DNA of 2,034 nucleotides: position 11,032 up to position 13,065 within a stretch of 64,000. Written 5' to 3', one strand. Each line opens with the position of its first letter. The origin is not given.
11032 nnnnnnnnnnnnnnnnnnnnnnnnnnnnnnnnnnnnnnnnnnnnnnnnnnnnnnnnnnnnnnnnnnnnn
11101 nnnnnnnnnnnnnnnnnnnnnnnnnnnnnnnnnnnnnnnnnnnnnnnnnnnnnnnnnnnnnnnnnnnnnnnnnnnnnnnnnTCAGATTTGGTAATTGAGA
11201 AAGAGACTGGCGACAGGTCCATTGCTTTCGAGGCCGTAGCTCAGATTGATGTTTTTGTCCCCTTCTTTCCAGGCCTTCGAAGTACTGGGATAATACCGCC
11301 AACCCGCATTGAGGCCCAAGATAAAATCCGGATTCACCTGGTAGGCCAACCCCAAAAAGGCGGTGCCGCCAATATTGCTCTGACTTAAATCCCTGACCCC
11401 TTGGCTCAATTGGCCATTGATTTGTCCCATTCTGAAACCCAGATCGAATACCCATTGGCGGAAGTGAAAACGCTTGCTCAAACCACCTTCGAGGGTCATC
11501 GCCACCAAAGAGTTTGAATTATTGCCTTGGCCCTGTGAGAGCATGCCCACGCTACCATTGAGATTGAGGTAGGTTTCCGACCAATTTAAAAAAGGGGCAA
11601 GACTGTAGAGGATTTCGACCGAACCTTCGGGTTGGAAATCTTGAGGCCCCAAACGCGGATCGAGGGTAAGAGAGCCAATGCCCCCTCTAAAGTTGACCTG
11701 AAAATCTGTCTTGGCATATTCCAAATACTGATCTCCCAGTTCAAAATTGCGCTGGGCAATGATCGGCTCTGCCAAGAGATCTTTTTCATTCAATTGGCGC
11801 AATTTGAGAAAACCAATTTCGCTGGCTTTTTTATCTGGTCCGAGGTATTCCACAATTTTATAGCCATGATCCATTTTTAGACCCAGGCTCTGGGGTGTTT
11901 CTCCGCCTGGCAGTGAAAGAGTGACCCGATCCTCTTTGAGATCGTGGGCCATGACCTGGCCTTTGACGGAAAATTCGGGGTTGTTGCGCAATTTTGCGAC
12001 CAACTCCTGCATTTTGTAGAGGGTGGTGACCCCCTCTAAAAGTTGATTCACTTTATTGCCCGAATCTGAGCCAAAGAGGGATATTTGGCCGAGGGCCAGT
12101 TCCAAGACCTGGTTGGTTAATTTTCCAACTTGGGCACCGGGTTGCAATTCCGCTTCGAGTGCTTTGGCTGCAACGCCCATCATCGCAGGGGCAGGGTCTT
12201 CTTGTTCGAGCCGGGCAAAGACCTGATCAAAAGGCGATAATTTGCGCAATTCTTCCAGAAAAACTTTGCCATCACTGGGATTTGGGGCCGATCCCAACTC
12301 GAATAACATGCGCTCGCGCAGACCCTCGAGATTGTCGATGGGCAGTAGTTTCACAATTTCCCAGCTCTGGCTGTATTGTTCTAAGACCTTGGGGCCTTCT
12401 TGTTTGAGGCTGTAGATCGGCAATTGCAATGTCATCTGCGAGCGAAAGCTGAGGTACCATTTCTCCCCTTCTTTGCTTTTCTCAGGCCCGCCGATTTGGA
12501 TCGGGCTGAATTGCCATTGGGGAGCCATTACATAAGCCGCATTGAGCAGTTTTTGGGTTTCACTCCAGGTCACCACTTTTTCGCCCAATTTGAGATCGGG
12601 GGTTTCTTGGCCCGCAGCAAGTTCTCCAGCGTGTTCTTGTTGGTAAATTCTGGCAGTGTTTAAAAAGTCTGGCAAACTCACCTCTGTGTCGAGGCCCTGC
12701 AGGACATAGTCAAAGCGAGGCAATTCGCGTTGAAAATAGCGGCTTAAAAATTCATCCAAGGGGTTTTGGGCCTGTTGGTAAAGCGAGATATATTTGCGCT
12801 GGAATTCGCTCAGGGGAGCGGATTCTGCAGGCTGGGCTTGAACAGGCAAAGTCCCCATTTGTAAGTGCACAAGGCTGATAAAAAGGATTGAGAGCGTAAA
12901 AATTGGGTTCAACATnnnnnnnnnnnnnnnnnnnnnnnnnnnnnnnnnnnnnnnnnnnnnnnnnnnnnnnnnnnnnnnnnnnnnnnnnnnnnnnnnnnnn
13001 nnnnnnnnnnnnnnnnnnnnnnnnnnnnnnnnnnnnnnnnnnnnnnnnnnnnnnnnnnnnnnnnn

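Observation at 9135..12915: Orphan GspE-like ATPase with triple MshEN c-di-GMP motifs and an atypical Walker A, paired with a secreted possible beta-barrel protein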

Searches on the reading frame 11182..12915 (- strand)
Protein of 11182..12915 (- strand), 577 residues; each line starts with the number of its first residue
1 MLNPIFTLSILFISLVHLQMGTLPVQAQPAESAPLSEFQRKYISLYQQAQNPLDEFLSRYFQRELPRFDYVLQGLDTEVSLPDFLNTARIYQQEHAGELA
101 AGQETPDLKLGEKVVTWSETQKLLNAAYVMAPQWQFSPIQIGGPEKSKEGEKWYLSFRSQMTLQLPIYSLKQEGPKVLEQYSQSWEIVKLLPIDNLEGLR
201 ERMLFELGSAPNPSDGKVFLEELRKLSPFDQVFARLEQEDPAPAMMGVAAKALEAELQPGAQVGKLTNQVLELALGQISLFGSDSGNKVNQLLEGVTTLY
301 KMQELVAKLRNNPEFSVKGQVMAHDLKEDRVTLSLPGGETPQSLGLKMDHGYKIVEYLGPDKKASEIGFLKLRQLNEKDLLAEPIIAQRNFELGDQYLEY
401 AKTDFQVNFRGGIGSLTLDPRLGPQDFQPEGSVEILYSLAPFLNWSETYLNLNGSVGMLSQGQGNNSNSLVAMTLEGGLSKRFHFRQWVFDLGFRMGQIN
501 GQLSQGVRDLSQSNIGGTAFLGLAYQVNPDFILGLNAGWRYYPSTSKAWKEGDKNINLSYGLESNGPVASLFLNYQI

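Call 3: search_protein_families(library=pfam, proteins=[window:11182-12915:-], max_evalue=0.01)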
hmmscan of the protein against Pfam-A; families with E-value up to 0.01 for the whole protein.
window:11182-12915:- (577 aa): 0 families

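Call 4: search_protein_families(library=ncbifam, proteins=[window:11182-12915:-], max_evalue=0.01)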
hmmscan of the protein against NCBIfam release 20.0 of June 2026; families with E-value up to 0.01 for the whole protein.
window:11182-12915:- (577 aa): 0 families

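Call 6: find_homologous_proteins(query=window:11182-12915:-, max_evalue=0.001)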
Query window:11182-12915:- (577 aa): 19 proteins with E <= 0.001 among 8000 candidates.
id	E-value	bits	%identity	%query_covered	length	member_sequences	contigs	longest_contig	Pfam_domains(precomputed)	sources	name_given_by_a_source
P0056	0.0e+0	1238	95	100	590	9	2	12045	-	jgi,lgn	jgi:hypothetical protein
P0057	1.4e-295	1000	78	100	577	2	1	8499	-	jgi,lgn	-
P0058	7.3e-255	865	68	100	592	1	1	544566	-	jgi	jgi:hypothetical protein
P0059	7.1e-173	595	49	98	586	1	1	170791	-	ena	-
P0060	1.7e-165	570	49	100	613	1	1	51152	-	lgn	-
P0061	2.0e-151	524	46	96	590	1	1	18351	-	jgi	-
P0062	7.0e-151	522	48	94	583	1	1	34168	-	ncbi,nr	ncbi:MAG: hypothetical protein IGS03_07390 [Candidatus Sericytochromatia bacterium]|nr:hypothetical 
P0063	5.9e-92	327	35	98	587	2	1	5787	-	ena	-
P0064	1.2e-76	277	32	99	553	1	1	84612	-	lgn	-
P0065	4.3e-73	265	32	94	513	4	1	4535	-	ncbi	ncbi:MAG TPA: hypothetical protein V6D23_18930 [Candidatus Obscuribacterales bacterium]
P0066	1.9e-70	256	33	92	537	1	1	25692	-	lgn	-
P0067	3.7e-68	249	32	92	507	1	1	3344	-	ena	-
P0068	6.0e-61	225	30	91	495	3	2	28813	-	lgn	-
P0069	2.5e-55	206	30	99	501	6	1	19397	-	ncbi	-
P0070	6.2e-32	129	26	92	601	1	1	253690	-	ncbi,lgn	-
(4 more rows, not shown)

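Call 14: find_encoding_contigs(protein=P0059, flank=8000, max_places=1)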
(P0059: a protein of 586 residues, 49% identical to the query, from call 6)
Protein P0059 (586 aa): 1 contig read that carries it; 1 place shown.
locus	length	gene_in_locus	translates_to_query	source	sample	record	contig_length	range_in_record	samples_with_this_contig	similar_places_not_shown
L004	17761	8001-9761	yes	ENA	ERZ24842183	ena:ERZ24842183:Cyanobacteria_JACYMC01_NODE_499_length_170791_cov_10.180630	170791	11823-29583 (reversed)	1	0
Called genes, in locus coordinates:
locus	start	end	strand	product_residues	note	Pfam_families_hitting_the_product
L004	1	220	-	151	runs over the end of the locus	-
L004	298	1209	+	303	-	-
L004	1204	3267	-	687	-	-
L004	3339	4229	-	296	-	-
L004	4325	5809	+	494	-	PF10354:BMT5-like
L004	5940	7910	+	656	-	PF00456:Transketolase_N, PF00676:E1_dh, PF13292:DXP_synthase_N (faint), PF02779:Transket_pyr, PF02780:Transketolase_C (weak), PF22613:Transketolase_C_1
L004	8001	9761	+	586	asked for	-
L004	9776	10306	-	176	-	PF13899:Thioredoxin_7, PF00085:Thioredoxin, PF13098:Thioredoxin_2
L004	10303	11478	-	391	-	PF21783:YNCE (faint), PF22494:choice_anch_I (faint), PF25174:Beta-prop_THOC3 (faint)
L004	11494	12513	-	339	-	-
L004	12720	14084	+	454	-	PF09949:APP1_cat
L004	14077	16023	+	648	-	PF02310:B12-binding (weak), PF04055:Radical_SAM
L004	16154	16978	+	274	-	-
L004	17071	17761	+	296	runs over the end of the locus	PF00756:Esterase, PF12146:Hydrolase_4 (weak)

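Call 15: find_encoding_contigs(protein=P0064, flank=8000, max_places=1)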
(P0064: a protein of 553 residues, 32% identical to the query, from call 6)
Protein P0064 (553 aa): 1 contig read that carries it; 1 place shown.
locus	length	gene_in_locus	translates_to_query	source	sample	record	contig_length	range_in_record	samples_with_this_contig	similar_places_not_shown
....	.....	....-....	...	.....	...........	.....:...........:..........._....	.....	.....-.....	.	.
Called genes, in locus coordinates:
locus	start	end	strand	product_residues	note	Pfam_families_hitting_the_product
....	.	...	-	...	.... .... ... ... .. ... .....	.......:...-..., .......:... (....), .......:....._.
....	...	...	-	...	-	-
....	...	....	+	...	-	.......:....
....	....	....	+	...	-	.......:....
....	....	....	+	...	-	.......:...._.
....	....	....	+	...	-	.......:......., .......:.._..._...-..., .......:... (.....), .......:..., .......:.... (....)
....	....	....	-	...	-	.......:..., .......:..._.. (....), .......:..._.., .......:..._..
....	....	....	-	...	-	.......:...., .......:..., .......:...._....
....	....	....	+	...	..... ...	-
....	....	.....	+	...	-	-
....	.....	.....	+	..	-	-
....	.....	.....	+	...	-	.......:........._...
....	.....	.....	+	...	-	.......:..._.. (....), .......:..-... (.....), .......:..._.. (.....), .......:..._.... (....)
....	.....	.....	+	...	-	-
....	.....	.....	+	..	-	-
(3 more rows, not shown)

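Call 16: find_encoding_contigs(protein=P0070, flank=8000, max_places=1)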
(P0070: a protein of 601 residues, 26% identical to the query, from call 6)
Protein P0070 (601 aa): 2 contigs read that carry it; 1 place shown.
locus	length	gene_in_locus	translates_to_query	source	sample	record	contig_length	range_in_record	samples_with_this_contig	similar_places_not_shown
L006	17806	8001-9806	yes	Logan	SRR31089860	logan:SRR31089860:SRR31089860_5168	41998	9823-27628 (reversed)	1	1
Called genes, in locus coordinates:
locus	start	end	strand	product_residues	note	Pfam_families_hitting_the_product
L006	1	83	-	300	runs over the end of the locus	-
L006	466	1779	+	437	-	PF00246:Peptidase_M14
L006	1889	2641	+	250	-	PF00557:Peptidase_M24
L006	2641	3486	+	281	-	PF00590:TP_methylase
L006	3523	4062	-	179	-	-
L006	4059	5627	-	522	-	PF02463:SMC_N, PF13175:AAA_15, PF13476:AAA_23, PF13304:AAA_21, PF13175:AAA_15 (weak)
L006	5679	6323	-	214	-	PF00149:Metallophos, PF12850:Metallophos_2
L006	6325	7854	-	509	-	-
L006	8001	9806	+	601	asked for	-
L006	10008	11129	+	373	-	PF00154:RecA_N, PF06745:ATPase (faint), PF08423:Rad51, PF27531:MT3502_N (weak), PF21096:RecA_C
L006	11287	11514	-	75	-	-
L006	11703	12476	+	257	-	PF01847:VHL (weak)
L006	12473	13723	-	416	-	PF00890:FAD_binding_2 (weak), PF01266:DAO (weak), PF13450:NAD_binding_8, PF01593:Amino_oxidase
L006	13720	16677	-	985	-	PF26549:Tricorn_N (weak), PF26549:Tricorn_N, PF07676:PD40, PF26549:Tricorn_N (weak), PF07676:PD40, PF04389:Peptidase_M28, PF13180:PDZ_2, PF17820:PDZ_6, +3 more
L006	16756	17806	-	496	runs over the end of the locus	PF00370:FGGY_N, PF02782:FGGY_C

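Call 48: predict_structure(alignment_id=A1)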
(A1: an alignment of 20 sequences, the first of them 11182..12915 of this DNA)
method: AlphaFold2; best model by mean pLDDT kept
length: 577 residues; sequences in the alignment: 20
mean_pLDDT: 78.6   pTM: 0.73
mean pLDDT of the five models: 78.6, 77.5, 76.9, 75.8, 74.1
residues with pLDDT >= 90: 161; 70-90: 295; 50-70: 51; < 50: 70
segments of 3 or more residues with pLDDT < 50: 1-34, 262-294
pLDDT, mean of each block of 10 residues (from residue 1): 42 44 33 60 78 86 83 67 81 78 70 70 81 90 69 81 90 79 85 83 90 87 87 84 81 65 47 32 26 49 87 87 90 86 89 82 83 89 93 89 90 86 75 90 86 89 71 91 95 94 82 93 96 96 88 84 92 93
secondary structure, 60 per line:
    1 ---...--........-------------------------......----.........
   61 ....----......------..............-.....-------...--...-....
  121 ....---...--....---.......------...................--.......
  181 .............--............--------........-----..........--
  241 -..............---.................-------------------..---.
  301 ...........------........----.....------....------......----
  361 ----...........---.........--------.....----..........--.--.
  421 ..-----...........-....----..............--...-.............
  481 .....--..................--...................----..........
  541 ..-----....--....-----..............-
elements in order: H9-16 E42-47 H52-64 E69-74 H81-94 H96-100 E108-110 E113-115 H117-124 E128-130 E133-136 E140-146 E153-171 E174-193 H196-207 H216-223 H229-238 H242-255 H259-275 H300-311 E318-325 E330-334 H341-344 E351-356 E365-375 E379-387 E396-400 E405-414 E428-438 H440-443 E448-461 E468-485 E488-505 E508-526 E531-542 E548-551 E554-557 E563-576

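Call 50: fold_search(model_id=the predicted structure, library=pdb)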
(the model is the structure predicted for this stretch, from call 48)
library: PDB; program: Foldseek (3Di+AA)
matches with E <= 10: 1137; with E <= 0.001: 40
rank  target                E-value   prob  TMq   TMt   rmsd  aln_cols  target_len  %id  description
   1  3w1e                  2.1e-07  1.00  0.17  0.25  13.8       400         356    8  Structure of FlgT, a flagellar basal body component protein (released 2013-04-03)
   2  8z5n_0                1.9e-06  1.00  0.20  0.30  12.9       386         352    8  Cryo-EM structure of the LPHT ring (released 2025-10-22)
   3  9a2m_MODEL_1_A        2.7e-06  1.00  0.25  0.40   4.4       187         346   10  Model of E. coli OmpA by in-cell photo-crosslinking MS and deep learning (released 2023-02-24)
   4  1p4t                  5.2e-06  1.00  0.24  0.82   3.5       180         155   13  Crystal structure of Neisserial surface protein A (NspA) (released 2003-07-22)
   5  9nh2_A                6.7e-06  1.00  0.24  0.57   6.2       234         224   12  In situ cryo-EM structure of porin III of the Legionella Dot/Icm T4SS machine (released 2025-09-17)
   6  8qxp                  1.2e-05  1.00  0.23  0.63   5.2       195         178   13  Crystal structure of the outer membrane porin OmpW from Klebsiella pneumoniae (released 2024-01-24)
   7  2n2l_MODEL_1_A        1.3e-05  1.00  0.19  0.54   6.5       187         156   13  NMR structure of yersinia pestis ail (attachment invasion locus) in decylphosphocholine micelles calculated wi (released 2015-07-22)
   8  9fzd_A                1.3e-05  1.00  0.23  0.63   5.2       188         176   12  Structure of OmpA-long in complex with nanobody Nb39 (released 2024-07-17)
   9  6ehd                  1.7e-05  0.98  0.14  0.22  25.1       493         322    8  OmpT (in-vitro folded), an outer membrane protein of Vibrio cholerae (released 2018-04-25)
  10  1i78_A                2.0e-05  1.00  0.21  0.36  21.8       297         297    9  CRYSTAL STRUCTURE OF OUTER MEMBRANE PROTEASE OMPT FROM ESCHERICHIA COLI (released 2001-10-03)
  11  9fzc_A                2.3e-05  1.00  0.23  0.67   4.8       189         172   13  Structure of OmpA-short in complex with nanobody Nb01 (released 2024-07-17)
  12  1bxw                  3.1e-05  1.00  0.22  0.64   6.0       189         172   13  OUTER MEMBRANE PROTEIN A (OMPA) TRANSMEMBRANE DOMAIN (released 1998-10-14)
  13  2x56                  3.1e-05  1.00  0.20  0.37  22.3       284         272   12  Yersinia Pestis Plasminogen Activator Pla (Native) (released 2010-07-28)
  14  2x55                  4.3e-05  1.00  0.21  0.38  22.3       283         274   11  Yersinia Pestis Plasminogen Activator Pla (Native) (released 2010-07-28)
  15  2f1t_A                5.9e-05  1.00  0.22  0.59   5.3       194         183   11  Outer membrane protein OmpW (released 2006-01-24)
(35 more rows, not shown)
